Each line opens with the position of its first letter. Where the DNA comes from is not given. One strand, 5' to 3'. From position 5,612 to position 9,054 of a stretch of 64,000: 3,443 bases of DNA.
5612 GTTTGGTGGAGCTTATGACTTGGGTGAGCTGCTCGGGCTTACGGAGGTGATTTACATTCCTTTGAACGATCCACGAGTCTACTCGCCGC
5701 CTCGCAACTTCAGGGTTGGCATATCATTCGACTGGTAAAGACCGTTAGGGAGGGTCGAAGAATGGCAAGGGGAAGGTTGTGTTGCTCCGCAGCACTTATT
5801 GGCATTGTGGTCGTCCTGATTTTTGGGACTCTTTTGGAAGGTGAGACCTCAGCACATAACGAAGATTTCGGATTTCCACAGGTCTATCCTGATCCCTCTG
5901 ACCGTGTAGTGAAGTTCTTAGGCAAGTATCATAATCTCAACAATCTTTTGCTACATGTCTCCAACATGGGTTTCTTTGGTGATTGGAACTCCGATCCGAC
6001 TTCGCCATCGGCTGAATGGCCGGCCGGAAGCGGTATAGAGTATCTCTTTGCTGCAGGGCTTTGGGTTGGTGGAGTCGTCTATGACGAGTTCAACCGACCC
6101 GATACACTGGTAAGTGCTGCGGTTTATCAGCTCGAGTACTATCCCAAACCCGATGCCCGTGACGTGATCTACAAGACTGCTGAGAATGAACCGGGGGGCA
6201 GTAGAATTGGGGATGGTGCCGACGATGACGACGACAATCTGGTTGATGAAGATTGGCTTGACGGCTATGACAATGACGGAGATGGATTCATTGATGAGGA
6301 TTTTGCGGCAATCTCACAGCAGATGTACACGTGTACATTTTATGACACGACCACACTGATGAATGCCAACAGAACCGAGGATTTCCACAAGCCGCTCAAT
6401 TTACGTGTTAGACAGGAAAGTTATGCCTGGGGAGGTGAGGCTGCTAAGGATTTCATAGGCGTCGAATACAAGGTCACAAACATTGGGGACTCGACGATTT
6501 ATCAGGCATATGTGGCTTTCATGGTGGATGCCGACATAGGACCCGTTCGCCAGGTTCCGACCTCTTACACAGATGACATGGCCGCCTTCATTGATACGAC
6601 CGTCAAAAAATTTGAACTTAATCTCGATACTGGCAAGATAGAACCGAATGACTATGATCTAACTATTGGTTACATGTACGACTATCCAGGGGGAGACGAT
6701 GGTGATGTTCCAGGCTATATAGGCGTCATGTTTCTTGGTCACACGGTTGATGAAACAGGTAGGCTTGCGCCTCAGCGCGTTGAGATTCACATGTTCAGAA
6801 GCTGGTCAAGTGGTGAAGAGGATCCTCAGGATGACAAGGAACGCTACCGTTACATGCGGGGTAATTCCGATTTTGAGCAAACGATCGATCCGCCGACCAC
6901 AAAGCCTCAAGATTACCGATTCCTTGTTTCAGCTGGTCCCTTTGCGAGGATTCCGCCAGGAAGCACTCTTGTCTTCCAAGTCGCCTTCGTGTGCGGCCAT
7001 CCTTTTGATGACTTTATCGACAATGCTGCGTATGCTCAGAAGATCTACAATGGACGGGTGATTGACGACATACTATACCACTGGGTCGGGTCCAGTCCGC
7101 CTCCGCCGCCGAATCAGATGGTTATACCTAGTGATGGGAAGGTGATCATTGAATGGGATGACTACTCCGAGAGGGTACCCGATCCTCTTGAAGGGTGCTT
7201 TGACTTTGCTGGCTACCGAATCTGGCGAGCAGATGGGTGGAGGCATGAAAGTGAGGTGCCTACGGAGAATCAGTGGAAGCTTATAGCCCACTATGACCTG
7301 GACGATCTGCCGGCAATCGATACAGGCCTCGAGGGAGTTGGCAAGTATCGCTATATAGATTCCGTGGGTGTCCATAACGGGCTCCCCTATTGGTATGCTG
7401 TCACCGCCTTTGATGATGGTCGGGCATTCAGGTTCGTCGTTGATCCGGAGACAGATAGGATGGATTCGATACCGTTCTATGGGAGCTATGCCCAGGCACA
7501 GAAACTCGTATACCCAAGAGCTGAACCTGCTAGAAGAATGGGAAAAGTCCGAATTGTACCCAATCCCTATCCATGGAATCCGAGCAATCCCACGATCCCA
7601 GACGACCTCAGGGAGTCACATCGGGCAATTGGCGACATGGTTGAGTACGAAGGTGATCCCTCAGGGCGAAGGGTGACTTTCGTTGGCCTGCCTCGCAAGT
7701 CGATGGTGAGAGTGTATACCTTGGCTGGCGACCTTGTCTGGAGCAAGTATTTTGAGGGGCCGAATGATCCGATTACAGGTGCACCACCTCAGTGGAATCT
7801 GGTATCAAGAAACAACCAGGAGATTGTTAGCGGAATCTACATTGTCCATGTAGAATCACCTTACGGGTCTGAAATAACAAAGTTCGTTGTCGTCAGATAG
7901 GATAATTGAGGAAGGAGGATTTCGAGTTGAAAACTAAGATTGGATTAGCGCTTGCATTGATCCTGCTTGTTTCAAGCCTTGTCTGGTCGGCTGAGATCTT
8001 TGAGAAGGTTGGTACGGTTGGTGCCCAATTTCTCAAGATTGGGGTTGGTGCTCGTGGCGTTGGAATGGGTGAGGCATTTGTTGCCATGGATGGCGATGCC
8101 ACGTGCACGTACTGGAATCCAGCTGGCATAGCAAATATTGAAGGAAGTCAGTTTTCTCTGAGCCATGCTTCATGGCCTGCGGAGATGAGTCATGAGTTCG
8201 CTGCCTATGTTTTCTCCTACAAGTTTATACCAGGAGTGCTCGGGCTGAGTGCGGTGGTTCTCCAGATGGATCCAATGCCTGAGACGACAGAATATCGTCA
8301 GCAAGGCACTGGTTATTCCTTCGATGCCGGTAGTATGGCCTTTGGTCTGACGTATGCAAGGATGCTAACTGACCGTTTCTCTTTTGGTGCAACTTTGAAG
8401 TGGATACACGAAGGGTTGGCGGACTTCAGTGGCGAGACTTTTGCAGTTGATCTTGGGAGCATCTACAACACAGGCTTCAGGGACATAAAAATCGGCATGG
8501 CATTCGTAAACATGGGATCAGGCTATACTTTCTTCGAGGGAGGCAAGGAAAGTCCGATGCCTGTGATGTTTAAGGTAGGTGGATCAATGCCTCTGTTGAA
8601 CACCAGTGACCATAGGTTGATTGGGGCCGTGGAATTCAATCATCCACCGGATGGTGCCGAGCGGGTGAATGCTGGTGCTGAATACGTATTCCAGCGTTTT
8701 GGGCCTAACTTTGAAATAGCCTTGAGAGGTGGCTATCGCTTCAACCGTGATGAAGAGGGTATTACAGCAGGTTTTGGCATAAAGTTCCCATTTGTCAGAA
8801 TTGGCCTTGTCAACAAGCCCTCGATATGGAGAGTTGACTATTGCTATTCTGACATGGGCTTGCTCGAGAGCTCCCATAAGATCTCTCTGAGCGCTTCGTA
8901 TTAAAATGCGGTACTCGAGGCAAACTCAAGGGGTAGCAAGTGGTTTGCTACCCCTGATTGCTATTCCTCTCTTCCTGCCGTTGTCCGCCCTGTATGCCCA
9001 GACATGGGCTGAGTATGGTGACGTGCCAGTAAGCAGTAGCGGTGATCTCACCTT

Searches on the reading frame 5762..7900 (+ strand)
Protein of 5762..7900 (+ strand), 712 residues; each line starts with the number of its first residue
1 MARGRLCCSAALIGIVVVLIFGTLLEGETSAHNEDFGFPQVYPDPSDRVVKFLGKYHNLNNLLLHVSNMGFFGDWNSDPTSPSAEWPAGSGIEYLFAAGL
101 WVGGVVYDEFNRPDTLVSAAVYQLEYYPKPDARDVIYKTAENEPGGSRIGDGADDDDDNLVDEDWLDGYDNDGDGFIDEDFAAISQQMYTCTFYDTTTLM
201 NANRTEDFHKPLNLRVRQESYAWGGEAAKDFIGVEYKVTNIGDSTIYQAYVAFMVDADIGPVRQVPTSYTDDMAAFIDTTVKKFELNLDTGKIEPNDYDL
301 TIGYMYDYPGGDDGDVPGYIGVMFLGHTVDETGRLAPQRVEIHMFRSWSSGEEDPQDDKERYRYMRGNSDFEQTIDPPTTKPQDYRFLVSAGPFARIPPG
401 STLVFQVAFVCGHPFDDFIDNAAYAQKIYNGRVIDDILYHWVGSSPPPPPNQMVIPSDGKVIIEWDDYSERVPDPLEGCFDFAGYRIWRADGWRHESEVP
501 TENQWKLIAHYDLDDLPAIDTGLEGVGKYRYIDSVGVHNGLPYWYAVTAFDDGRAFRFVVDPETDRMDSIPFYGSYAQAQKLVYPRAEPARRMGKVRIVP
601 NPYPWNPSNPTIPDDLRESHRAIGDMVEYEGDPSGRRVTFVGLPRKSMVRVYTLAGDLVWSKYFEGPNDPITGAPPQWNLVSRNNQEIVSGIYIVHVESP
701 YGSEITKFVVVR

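Call 7: search_protein_families(library=ncbifam, proteins=[window:5762-7900:+], max_evalue=0.01)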
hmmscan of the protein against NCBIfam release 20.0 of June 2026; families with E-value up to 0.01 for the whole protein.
window:5762-7900:+ (712 aa): 2 families
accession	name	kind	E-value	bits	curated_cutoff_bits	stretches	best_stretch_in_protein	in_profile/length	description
NF052228.1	T9SS_PorZ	equivalog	0.00016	20.3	260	1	637-704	687-747/757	type IX secretion system anionic LPS delivery protein PorZ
TIGR04183.1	Por_Secre_tail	domain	0.0034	17.3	23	0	646-710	20-71/72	T9SS type A sorting domain-containing protein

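Call 8: search_protein_families(library=pfam, proteins=[window:5762-7900:+], max_evalue=0.01)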
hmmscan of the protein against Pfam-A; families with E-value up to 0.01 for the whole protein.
window:5762-7900:+ (712 aa): 0 families

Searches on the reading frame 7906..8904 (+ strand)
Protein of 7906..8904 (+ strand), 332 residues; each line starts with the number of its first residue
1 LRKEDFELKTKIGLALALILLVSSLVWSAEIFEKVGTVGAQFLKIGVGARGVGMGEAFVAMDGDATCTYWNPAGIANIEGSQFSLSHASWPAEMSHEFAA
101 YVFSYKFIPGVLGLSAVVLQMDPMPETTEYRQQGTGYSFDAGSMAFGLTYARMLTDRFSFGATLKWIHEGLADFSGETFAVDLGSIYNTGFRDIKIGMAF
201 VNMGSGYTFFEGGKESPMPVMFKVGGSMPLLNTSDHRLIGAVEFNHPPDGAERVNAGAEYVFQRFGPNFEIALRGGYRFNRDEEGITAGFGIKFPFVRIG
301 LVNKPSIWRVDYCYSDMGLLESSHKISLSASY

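Call 7: search_protein_families(library=ncbifam, proteins=[window:7906-8904:+], max_evalue=0.01)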
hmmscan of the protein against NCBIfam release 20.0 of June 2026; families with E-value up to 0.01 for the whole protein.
window:7906-8904:+ (332 aa): 4 families
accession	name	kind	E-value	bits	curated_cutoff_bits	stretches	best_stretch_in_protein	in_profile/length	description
NF033709.1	PorV_fam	subfamily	6.8e-56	190.2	90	1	38-330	2-324/326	PorV/PorQ family protein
NF033711.1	T9SS_PorQ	equivalog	1.5e-25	90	220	1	19-230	5-213/335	type IX secretion system protein PorQ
NF033710.1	T9SS_OM_PorV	equivalog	4.4e-22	78.8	250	1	22-245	8-246/367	type IX secretion system outer membrane channel protein PorV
NF052325.1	PorVQ2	equivalog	5e-22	78.3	325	1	28-221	15-216/354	putative type IX sorting system protein PorV2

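Call 8: search_protein_families(library=pfam, proteins=[window:7906-8904:+], max_evalue=0.01)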
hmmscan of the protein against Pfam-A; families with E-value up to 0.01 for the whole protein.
window:7906-8904:+ (332 aa): 3 families
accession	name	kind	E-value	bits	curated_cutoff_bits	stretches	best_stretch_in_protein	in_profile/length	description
PF19572.5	PorV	-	9.8e-09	35.5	27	1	34-245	7-234/243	Type IX secretion system protein PorV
PF03687.19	UPF0164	-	0.00018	20.9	21.4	1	9-104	8-105/325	Uncharacterised protein family (UPF0164)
PF03349.22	Toluene_X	-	0.0046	15.9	29.7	0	55-105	24-77/421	Outer membrane protein transport protein (OMPP1/FadL/TodX)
